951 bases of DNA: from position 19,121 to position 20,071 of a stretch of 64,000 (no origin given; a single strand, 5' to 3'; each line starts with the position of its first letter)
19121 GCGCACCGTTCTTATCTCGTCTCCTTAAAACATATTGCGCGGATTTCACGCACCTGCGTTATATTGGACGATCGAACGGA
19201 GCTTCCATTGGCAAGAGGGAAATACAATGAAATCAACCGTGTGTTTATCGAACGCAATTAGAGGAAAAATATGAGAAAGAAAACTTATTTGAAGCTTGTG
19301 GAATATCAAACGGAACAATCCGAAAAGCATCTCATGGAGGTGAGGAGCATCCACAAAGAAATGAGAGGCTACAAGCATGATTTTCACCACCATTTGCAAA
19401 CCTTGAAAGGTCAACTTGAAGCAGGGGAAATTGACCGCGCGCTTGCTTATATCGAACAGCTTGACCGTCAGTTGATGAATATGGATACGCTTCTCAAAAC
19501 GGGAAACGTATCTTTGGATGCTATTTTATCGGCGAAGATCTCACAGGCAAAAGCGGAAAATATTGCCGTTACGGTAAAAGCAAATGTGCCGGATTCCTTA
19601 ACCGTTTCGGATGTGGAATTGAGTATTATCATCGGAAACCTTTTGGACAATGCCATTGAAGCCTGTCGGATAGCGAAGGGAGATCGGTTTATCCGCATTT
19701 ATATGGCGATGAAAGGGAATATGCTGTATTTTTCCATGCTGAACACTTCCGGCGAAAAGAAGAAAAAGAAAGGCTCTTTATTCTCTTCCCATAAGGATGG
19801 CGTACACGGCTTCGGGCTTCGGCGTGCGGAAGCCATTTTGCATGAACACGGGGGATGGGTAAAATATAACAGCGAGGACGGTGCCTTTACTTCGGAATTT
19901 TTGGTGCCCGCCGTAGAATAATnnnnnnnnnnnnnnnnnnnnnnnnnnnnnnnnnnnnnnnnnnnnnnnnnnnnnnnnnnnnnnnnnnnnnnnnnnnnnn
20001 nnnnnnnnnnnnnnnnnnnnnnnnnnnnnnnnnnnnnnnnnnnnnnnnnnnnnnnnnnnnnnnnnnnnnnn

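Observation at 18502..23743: LytTR regulator, sensor-less AgrC-type kinase and heterodimeric ABC exporter in one four-gene module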

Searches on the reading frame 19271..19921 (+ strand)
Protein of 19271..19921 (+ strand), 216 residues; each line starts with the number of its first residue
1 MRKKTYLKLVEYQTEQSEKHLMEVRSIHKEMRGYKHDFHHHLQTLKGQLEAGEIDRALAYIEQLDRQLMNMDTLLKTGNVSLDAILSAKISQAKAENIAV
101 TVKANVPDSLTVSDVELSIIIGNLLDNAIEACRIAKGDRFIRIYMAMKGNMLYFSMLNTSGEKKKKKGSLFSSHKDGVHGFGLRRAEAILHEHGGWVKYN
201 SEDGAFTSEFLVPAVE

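Call 3: search_protein_families(library=pfam, proteins=[window:19271-19921:+], max_evalue=0.01)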
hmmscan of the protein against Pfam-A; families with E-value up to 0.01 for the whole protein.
window:19271-19921:+ (216 aa): 4 families
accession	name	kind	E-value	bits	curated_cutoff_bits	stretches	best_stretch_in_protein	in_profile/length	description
PF14501.12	HATPase_c_5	-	2.6e-18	66.3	22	1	114-212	3-101/102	GHKL domain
PF14689.11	SPOB_a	-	1.7e-10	40.8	28.1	1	18-76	3-61/62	Sensor_kinase_SpoOB-type, alpha-helical domain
PF02518.31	HATPase_c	-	4.2e-06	27.6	26.4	1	116-205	5-99/111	Histidine kinase-, DNA gyrase B-, and HSP90-like ATPase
PF15665.10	FAM184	-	0.0056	16.8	32.7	1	12-84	86-158/211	Family with sequence similarity 184, A and B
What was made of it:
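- Checked: Kinase 19271-19921, 216 aa: Pfam SPOB_a (DHp) at residues 18-76 and HATPase_c_5 at 114-212 (call 3).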

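Call 4: search_protein_families(library=ncbifam, proteins=[window:19271-19921:+], max_evalue=0.01)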
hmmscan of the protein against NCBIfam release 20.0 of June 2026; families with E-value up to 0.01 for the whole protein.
window:19271-19921:+ (216 aa): 10 families
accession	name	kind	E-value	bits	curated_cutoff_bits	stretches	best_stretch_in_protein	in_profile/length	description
NF046015.1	HisKinAgrCStaph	equivalog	2.2e-12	46.9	500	1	15-184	207-387/414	quorum-sensing sensor histidine kinase AgrC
NF008298.1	PRK11086.1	subfamily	2.6e-12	45.9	520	1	18-209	320-519/529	DcuS/MalK family sensor histidine kinase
NF011627.0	PRK15053.1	equivalog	3.4e-10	39.1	656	1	20-200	331-524/552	sensor histidine kinase DpiB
TIGR02916.1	PEP_his_kin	equivalog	1.4e-05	23.9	300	1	57-205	520-670/679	XrtA/PEP-CTERM system histidine kinase PrsK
NF038334.1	malate_HK_MalK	exception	3.6e-05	22.6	800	1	21-204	323-514/533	malate sensor histidine kinase MalK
NF033091.0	HK_VanS_ACDEFG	equivalog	0.00028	20.1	400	1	97-209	172-289/293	vancomycin resistance histidine kinase VanS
NF052314.1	T9SS_HK_PorY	subfamily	0.0011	18.1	350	1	79-206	283-412/418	PorY family sensor histidine kinase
NF007664.1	PRK10337.1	equivalog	0.0016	17.2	475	1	45-132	268-361/442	quorum sensing histidine kinase QseC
NF007974.0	PRK10698.1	equivalog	0.0038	16.9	336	1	16-97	124-204/222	phage shock protein PspA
NF008318.0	PRK11107.1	equivalog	0.0093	14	890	0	85-130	377-422/920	two-component sensor histidine kinase BarA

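Call 10: find_homologous_proteins(query=window:19271-19921:+, max_evalue=0.001)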
Query window:19271-19921:+ (216 aa): 2722 proteins with E <= 0.001 among 2858 candidates; the best 120 are listed.
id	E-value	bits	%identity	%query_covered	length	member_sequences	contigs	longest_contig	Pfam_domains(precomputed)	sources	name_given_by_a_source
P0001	1.4e-136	471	100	100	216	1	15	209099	PF14689.12,PF02518.32,PF14501.13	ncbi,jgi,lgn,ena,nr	ncbi:MAG: GHKL domain-containing protein [Ruminococcaceae bacterium]|nr:GHKL domain-containing prote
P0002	5.9e-133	459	97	100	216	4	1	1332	PF14689.12,PF02518.32,PF14501.13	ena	-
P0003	1.0e-129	448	95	100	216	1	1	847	PF14689.12,PF02518.32,PF14501.13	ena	-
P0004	5.4e-128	443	93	100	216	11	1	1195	PF14689.12,PF02518.32,PF14501.13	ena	-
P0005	6.0e-128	442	94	100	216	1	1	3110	PF14689.12,PF02518.32,PF14501.13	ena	-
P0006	8.5e-127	439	93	100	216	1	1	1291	PF14689.12,PF02518.32,PF14501.13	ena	-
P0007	1.6e-126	438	93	100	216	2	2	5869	PF14689.12,PF02518.32,PF14501.13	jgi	-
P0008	2.3e-126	437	92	100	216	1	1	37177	PF14689.12,PF14501.13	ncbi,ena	-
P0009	3.0e-126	437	92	100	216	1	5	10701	PF14689.12,PF14501.13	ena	-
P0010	3.7e-126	437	92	100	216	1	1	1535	PF14689.12,PF14501.13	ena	-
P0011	4.4e-126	436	92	100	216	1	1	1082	PF14689.12,PF02518.32,PF14501.13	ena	-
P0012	1.6e-124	431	89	100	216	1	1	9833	PF14689.12,PF02518.32,PF14501.13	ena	-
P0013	2.1e-124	431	91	100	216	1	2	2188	PF14689.12,PF02518.32,PF14501.13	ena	-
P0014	5.7e-124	429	90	100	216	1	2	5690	PF14689.12,PF02518.32,PF14501.13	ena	-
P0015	7.2e-124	429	89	100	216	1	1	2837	PF14689.12,PF02518.32,PF14501.13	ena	-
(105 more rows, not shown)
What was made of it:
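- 19271..19921 (+): Soluble AgrC-type (HPK10) histidine kinase, 216 aa: linker/DHp helix with His36, second DHp helix, GHKL catalytic domain. It has no TM segment and no input domain. The 216-aa length is kept in 116 of the 120 closest database clusters (call 10).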

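Call 14: search_solved_structures(query=window:19271-19921:+, max_evalue=0.01, show_alignments=2)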
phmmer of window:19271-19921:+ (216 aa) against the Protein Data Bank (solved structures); distinct sequences matched with E-value up to 0.01: 3.
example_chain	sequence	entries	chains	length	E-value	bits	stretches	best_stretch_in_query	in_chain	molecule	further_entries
6e52_A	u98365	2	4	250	4.5e-09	39.6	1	13-173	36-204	Staphylococcus aureus AgrC histidine kinase module fused to Saccharomyces cerevisiae GCN4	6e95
4bxi_A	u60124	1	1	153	4.9e-05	26.4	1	82-183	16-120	ACCESSORY GENE REGULATOR PROTEIN C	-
8dvq_A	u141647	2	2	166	0.0078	19.3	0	105-214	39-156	Sensor protein VanS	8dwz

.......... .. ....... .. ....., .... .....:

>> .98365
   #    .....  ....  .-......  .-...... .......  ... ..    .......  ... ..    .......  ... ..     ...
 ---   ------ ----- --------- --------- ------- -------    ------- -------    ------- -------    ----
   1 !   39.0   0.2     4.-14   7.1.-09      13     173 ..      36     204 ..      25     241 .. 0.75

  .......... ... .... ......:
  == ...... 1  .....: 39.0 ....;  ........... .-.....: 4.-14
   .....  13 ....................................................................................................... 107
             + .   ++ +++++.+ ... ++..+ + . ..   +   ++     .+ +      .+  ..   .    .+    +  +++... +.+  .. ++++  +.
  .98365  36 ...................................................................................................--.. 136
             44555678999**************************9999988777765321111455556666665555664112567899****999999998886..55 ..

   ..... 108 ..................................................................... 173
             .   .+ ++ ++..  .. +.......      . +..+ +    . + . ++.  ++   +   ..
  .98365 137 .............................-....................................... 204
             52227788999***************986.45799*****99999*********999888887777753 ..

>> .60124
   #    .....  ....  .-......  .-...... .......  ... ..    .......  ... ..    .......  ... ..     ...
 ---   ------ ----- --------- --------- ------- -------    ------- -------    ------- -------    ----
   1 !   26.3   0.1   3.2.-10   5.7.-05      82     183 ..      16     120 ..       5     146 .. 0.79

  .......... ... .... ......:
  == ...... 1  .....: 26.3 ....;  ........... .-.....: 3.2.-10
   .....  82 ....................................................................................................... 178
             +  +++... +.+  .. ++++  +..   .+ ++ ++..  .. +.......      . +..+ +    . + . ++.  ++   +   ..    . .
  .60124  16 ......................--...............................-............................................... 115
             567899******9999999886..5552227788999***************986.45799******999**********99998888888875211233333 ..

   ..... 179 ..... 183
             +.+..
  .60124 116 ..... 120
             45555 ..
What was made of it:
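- On AgrC-type (HPK10) histidine kinase: The motif aligns to AgrC's RHDYVN (call 14).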

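Call 18: search_protein_representatives(protein=window:19271-19921:+)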
Query: 216 residues. Proteins with E-value up to 0.001 (for the whole library): 24185; up to 1e-10: 10509; up to 1e-30: 106. The best 150 are listed.
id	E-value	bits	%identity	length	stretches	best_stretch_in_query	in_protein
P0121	2.9e-75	268.8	81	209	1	1-151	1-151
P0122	4.9e-73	261.5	67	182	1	1-178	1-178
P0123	7.9e-66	238.0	67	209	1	1-168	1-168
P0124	2.0e-63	230.1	89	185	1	1-122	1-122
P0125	4.0e-61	222.6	72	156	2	112-214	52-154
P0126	4.1e-61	222.6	83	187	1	1-129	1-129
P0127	3.5e-56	206.5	62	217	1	1-161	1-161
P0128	5.6e-55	202.5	79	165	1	1-122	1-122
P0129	6.8e-55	202.3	83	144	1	1-114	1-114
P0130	1.3e-54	201.3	82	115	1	103-216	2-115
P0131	4.9e-54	199.5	72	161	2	81-170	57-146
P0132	5.0e-53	196.2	83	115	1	1-114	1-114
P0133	2.4e-52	194.0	49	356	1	9-178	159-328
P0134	9.5e-49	182.2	55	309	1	43-214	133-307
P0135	2.1e-48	181.1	41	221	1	8-214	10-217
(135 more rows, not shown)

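Call 24: find_related_loci(query=A2, collection=genome_contigs, flank=10000)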
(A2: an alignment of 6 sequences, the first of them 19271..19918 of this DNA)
Query A2 (216 aa) in genome_contigs; peptide patterns used: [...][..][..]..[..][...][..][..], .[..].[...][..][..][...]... (x = any residue, [..] = any of these).
599 stretches matched a pattern (row limit reached: there are more); 575 encode a relative of the query (tblastn E <= 1e-3); the best 80 are kept; 80 distinct loci.
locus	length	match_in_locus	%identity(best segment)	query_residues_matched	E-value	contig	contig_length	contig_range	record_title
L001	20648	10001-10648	89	1-216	2e-133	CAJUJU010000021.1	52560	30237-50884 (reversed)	MAG TPA_asm: uncultured Acetatifactor sp. isolate MGBC146413 genome assembly, contig: MGBC146413.21, whole genome shotgu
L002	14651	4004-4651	89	1-216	2e-133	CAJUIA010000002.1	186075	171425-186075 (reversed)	MAG TPA_asm: uncultured Acetatifactor sp. isolate MGBC141809 genome assembly, contig: MGBC141809.2, whole genome shotgun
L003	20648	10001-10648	88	1-216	4e-132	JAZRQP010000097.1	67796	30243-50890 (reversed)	MAG: Faecalimonas sp. isolate T1900045361_YK20190051.MAGScoT_cleanbin_000021 SGB_6817_k141_839568, whole genome shotgun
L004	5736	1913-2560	88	1-216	1e-131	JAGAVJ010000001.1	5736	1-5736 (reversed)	MAG: Clostridia bacterium isolate RGIG8808 Water_deer_Colon.Co__c10652, whole genome shotgun sequence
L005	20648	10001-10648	86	1-216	8e-128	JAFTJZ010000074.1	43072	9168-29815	MAG: Clostridia bacterium isolate RGIG3888 Roe_deer_Cecum-2__c371351, whole genome shotgun sequence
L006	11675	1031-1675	86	1-215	2e-127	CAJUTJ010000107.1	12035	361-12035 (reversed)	MAG TPA_asm: uncultured Acetatifactor sp. isolate MGBC165152 genome assembly, contig: MGBC165152.107, whole genome shotg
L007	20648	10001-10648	85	1-216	1e-126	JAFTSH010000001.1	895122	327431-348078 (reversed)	MAG: Clostridia bacterium isolate RGIG4104 Roe_deer_Cecum.Co__c253924, whole genome shotgun sequence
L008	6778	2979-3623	86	1-215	1e-126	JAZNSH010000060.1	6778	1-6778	MAG: Clostridia bacterium isolate T1900044810_TS20190276.MAGScoT_cleanbin_000007 SGB_2777_k141_1537390, whole genome sho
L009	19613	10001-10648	83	1-216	6e-124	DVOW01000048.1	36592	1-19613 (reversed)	MAG TPA_asm: Candidatus Merdivicinus intestinigallinarum isolate ChiBcec18-2170 ChiBcec18__C57539_L36592_SRR6323127, who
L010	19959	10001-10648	81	1-216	8e-123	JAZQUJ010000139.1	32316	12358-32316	MAG: Bianqueaceae bacterium isolate T1900045180_TC20190176.MAGScoT_cleanbin_000070 SGB_5236_k141_437240, whole genome sh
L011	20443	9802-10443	83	1-214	2e-122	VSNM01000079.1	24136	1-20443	MAG: Lachnospiraceae bacterium isolate S9762_S14_bin.4 S9762_S14_S9762_S14_bin.4_contig_79, whole genome shotgun sequenc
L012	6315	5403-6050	81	1-216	2e-119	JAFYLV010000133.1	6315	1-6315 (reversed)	MAG: Clostridia bacterium isolate RGIG7208 Water_buffalos_Cecum-1__c658344, whole genome shotgun sequence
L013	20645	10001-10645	79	1-215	3e-117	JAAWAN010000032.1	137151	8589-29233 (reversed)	MAG: Provencibacterium sp. isolate ABMPRH_177_2 k141_1161243, whole genome shotgun sequence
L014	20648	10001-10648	78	1-216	6e-117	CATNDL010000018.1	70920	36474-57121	MAG TPA_asm: uncultured Acetatifactor sp. isolate MGG22999_1680015439 genome assembly, contig: SRR10078234_256, whole ge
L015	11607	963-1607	78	1-215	7e-116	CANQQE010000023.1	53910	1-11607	MAG: uncultured Muribaculaceae bacterium isolate Lapin-011__bin93 genome assembly, contig: Lapin-011__NODE_483_length_53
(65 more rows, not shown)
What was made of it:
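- Tried and rejected: A 6-sequence alignment worked (call 24).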

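Call 34: search_dna_similar(query=window:19271-19918:+, collection=plasmids, mode=protein, max_rows=15)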
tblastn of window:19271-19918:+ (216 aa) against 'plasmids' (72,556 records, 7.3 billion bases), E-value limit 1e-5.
Records with a match: 71; places in all: 81; records where one place covers at least 80% of the query: 65.
Best place of each record, by identity: <60% 71.
By first word of the organism name: Clostridium 29; Paraclostridium 11; Paenibacillus 5; Escherichia 4; Brevibacillus 2; Priestia 2; Arthrobacter 2; Clostridioides 2; Listeria 2; Ruminococcus 1; and 11 more.
By predicted mobility (MOB-suite, as given by PLSDB): non-mobilizable 54; mobilizable 15; conjugative 2.
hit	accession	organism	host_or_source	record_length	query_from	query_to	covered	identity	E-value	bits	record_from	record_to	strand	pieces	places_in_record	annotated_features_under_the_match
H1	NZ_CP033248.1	Clostridium butyricum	environment swab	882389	5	206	94%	30.1%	4e-18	89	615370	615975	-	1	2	sensor histidine kinase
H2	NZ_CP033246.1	Clostridium butyricum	Homo sapiens,stool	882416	5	206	94%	30.1%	4e-18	89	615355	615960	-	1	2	sensor histidine kinase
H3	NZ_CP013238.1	Clostridium butyricum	Microbial isolate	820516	5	206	94%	30.1%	4e-18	89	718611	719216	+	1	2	sensor histidine kinase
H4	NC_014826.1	Ruminococcus albus 7 = DSM 20455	-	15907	1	207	96%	28.8%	5e-20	95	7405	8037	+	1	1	GHKL domain-containing protein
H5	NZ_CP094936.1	Paraclostridium bifermentans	Homo sapiens,feces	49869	2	213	98%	27.8%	6e-17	86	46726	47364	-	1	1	sensor histidine kinase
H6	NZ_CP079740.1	Paraclostridium bifermentans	whole organism,soil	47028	2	213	98%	27.3%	1e-15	82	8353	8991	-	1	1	sensor histidine kinase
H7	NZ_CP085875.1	Brevibacillus sp. HD3.3A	soil sample,soil of tomato plants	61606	10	216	96%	27.7%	2e-8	61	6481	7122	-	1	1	ATP-binding protein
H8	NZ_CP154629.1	Acetoanaerobium noterae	cell culture,Sludge of a digestion ...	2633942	9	206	92%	28.5%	9e-21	97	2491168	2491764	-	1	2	none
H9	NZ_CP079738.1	Paraclostridium bifermentans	whole organism,soil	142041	8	215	96%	27.0%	2e-9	64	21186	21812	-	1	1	GHKL domain-containing protein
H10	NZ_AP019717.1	Clostridium butyricum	-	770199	30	213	85%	30.5%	1e-17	88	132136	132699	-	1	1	sensor histidine kinase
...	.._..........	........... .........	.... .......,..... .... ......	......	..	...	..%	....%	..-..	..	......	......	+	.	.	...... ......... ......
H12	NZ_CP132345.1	Clostridium butyricum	Homo sapiens,Faeces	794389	30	213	85%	30.3%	5e-18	89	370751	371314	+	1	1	sensor histidine kinase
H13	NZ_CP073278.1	Clostridium butyricum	Homo sapiens,cell culture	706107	30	213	85%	30.2%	2e-17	87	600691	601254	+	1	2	sensor histidine kinase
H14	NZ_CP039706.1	Clostridium butyricum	Homo sapiens,isolation from The first ...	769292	30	213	85%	30.2%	2e-17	87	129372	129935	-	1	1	sensor histidine kinase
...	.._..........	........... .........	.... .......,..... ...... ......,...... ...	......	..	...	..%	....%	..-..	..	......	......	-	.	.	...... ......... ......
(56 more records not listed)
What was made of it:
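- Tried and rejected: There is no evidence that the cassette is plasmid-borne (call 34).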

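Call 37: find_related_loci(query=A3, collection=metagenome_contigs, flank=8000)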
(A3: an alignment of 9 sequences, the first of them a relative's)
Query A3 (384 aa) in metagenome_contigs; peptide patterns used: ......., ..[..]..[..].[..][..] (x = any residue, [..] = any of these).
600 stretches matched a pattern (row limit reached: there are more); 550 encode a relative of the query (tblastn E <= 1e-3); the best 80 are kept; 80 distinct loci.
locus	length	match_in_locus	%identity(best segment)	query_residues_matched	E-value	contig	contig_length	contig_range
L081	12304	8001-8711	60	147-383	3e-96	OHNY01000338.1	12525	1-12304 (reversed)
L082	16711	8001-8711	60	147-383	6e-96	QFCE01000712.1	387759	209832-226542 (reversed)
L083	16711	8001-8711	60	147-383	5e-96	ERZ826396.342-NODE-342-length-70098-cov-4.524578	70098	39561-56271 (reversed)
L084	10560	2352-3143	54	121-383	7e-92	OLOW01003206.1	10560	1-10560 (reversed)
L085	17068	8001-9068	47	49-383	6e-91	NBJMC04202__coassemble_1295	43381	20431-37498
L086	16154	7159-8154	45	53-384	1e-90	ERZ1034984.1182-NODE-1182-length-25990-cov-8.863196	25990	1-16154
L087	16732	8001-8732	57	140-383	1e-90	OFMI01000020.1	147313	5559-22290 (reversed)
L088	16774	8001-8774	52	132-383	7e-89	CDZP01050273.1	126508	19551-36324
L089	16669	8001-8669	56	161-383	4e-86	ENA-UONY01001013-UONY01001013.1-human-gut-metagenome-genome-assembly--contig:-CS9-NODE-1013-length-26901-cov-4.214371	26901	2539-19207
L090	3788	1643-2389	54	143-383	5e-86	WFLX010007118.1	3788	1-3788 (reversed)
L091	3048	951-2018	41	30-384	2e-86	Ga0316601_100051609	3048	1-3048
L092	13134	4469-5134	58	162-383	8e-85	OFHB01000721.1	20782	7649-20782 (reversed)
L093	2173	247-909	56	163-383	2e-87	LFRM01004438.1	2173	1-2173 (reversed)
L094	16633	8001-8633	58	173-383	3e-84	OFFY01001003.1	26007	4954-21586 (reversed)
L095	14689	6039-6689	57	167-383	7e-84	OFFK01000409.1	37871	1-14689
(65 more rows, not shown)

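Call 51: predict_structure(alignment_id=A1)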
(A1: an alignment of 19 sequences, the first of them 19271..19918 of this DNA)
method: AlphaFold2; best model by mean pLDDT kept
length: 216 residues; sequences in the alignment: 19
mean_pLDDT: 83.5   pTM: 0.66
mean pLDDT of the five models: 83.5, 82.7, 81.1, 80.1, 78.3
residues with pLDDT >= 90: 88; 70-90: 94; 50-70: 31; < 50: 3
segments of 3 or more residues with pLDDT < 50: none
pLDDT, mean of each block of 10 residues (from residue 1): 79 73 69 77 91 93 75 69 86 91 90 90 90 91 95 95 75 56 79 92 92 90
secondary structure, 60 per line:
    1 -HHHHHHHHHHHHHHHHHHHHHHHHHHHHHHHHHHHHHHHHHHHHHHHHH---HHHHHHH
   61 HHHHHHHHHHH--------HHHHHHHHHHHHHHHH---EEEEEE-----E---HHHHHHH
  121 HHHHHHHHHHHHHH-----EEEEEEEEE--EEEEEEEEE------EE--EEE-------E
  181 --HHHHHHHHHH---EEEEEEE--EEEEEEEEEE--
elements in order: H2-50 H54-71 H80-95 E99-104 H114-134 E140-148 E151-159 E170-172 H183-192 E196-202 E205-214
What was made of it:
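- On AgrC-type (HPK10) histidine kinase: The model starts directly with the linker/DHp helix (call 51).
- Checked: The AlphaFold model (pLDDT 83.5) is one long helix (2-50), a second helix (54-71) and an alpha/beta catalytic domain, and nothing else (call 51).
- No ligand-binding domain exists: the protein is 216 aa with only two helices before the CA domain (call 51).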

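Call 53: fold_search(model_id=the predicted structure, library=pdb)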
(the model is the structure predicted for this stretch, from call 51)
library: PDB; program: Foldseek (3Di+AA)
matches with E <= 10: 1145; with E <= 0.001: 344
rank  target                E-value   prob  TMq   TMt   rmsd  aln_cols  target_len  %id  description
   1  6e95_A                6.4e-13  1.00  0.56  0.50   8.4       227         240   22  Chimeric structure of Saccharomyces cerevisiae GCN4 leucine zipper fused to Staphylococcus aureus AgrC cytoplasmic his (released 2019-02-27)
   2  6e52_A                6.4e-13  1.00  0.54  0.49   9.2       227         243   23  Chimeric structure of Saccharomyces cerevisiae GCN4 leucine zipper fused to Staphylococcus aureus AgrC cytoplasmic his (released 2019-02-27)
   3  6e52_B                2.0e-11  1.00  0.51  0.48   7.8       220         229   20  Chimeric structure of Saccharomyces cerevisiae GCN4 leucine zipper fused to Staphylococcus aureus AgrC cytoplasmic his (released 2019-02-27)
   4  6rh0_B                1.6e-10  1.00  0.51  0.47  12.4       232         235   15  Revisiting pH-gated conformational switch. Complex HK853-RR468 pH 5.5 (released 2020-02-19)
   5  9jfj_C                2.8e-10  1.00  0.47  0.44  14.4       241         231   17  Crystal structure of the cytoplasmic domain of ZraS in ADP-bound form (released 2025-03-26)
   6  5uht_A                3.0e-10  1.00  0.52  0.47  12.4       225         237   18  Structure of the Thermotoga maritima HK853-BeF3-RR468 complex at pH 5.0 (released 2017-12-27)
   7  9jfj_A                4.1e-10  1.00  0.45  0.43  14.2       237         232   17  Crystal structure of the cytoplasmic domain of ZraS in ADP-bound form (released 2025-03-26)
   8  8vc9_F                4.6e-10  1.00  0.50  0.30  18.5       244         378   17  Hybrid response regulator LvrB from Leptospira / phosphorylated REC form (released 2024-12-18)
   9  6rh8_A                4.9e-10  1.00  0.49  0.45  11.6       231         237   16  Revisiting pH-gated conformational switch. Complex HK853 mutant H260A -RR468 mutant D53A pH 5.3 (released 2020-02-19)
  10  6azr_A                5.2e-10  1.00  0.49  0.46  13.3       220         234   19  Crystal structure of the T264A HK853cp-BeF3-RR468 complex (released 2017-12-27)
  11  6rfv_B                5.6e-10  1.00  0.46  0.43  13.1       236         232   20  Revisiting pH-gated conformational switch. Complex HK853-RR468 pH 7 (released 2020-02-19)
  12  6rgz_A                8.7e-10  1.00  0.50  0.46  12.8       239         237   18  Revisiting pH-gated conformational switch. Complex HK853-RR468 pH 6.5 (released 2020-02-19)
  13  4gcz_A                9.3e-10  1.00  0.54  0.37   6.9       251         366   18  Structure of a blue-light photoreceptor (released 2013-06-19)
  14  4jav_B                1.1e-09  1.00  0.49  0.44  11.8       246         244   19  Structural basis of a rationally rewired protein-protein interface (HK853wt and RR468mutant V13P, L14I, I17M and N21V) (released 2013-09-04)
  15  8vc9_E                1.1e-09  1.00  0.51  0.31  17.6       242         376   17  Hybrid response regulator LvrB from Leptospira / phosphorylated REC form (released 2024-12-18)
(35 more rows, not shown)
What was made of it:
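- On AgrC-type (HPK10) histidine kinase: The top fold matches are the AgrC kinase module, 6e95/6e52 (call 53).
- Closest known: AgrCA / ComDE / BlpRH / FsrCA peptide quorum-sensing systems. Same: Same kinase module (best sequence and fold match to AgrC; calls 14, 53).
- Checked: The best solved relatives are the S. aureus AgrC kinase module, by sequence (6e52, E 4.5e-9, call 14) and by fold (6e95/6e52, call 53).
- The fold search lists HK853 structures titled as a pH-gated conformational switch among the structural neighbours (call 53).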
